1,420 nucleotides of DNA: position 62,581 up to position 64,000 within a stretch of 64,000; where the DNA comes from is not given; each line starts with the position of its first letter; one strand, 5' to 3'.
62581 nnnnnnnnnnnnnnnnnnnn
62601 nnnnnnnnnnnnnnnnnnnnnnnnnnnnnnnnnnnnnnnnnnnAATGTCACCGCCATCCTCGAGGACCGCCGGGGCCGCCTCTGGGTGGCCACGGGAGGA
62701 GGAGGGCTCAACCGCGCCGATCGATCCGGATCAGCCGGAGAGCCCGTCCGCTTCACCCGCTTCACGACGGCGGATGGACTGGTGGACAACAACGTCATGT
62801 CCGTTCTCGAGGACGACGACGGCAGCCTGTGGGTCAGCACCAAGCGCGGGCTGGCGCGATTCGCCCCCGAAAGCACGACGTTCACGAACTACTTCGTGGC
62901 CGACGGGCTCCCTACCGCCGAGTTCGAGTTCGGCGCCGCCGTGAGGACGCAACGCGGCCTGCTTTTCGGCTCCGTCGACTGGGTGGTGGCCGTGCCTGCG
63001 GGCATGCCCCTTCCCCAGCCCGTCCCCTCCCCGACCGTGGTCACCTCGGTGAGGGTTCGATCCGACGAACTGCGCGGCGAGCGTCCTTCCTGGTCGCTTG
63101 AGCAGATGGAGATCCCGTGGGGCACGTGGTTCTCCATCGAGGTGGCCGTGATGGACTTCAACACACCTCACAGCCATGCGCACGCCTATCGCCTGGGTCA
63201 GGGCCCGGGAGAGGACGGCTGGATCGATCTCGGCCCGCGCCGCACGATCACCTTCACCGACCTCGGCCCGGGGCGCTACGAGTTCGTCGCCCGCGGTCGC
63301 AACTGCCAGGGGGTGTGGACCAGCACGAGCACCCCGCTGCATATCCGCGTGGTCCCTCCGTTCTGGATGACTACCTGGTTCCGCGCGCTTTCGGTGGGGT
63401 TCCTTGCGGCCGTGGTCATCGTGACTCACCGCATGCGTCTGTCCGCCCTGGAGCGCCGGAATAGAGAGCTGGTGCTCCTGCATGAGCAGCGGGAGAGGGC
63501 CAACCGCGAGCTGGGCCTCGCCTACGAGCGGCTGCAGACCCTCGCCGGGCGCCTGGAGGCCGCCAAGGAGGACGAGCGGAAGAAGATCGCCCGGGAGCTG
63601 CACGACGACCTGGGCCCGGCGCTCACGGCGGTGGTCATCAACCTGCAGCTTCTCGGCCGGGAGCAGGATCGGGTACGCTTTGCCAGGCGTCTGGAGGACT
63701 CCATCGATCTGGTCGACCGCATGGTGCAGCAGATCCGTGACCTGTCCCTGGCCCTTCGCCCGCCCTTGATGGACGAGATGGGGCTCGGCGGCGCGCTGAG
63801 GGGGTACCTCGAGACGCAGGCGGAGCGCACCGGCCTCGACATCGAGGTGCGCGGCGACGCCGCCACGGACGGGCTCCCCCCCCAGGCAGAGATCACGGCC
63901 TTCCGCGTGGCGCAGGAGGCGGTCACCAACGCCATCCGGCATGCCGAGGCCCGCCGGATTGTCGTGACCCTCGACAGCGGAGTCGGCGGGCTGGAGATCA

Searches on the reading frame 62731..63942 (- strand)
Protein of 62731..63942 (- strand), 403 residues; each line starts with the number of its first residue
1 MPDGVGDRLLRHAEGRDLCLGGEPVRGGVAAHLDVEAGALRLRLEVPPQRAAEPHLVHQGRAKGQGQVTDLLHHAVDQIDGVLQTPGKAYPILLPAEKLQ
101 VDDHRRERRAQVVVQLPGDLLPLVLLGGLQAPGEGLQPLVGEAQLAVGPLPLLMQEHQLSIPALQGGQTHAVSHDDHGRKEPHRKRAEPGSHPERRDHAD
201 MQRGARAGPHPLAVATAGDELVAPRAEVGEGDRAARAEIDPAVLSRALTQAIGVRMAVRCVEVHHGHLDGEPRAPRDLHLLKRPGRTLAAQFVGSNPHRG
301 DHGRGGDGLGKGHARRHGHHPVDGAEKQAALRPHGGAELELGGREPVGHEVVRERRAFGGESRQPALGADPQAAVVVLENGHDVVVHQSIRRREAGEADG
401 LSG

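Call 46: search_protein_families(library=pfam, proteins=[window:62731-63942:-], max_evalue=0.0001)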
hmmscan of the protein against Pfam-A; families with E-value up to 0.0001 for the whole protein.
window:62731-63942:- (403 aa): 0 families

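Call 61: find_encoding_contigs(protein=window:62731-63942:-, flank=10000, max_places=2)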
Protein window:62731-63942:- (403 aa): no gene with exactly this product is on record in the collection.
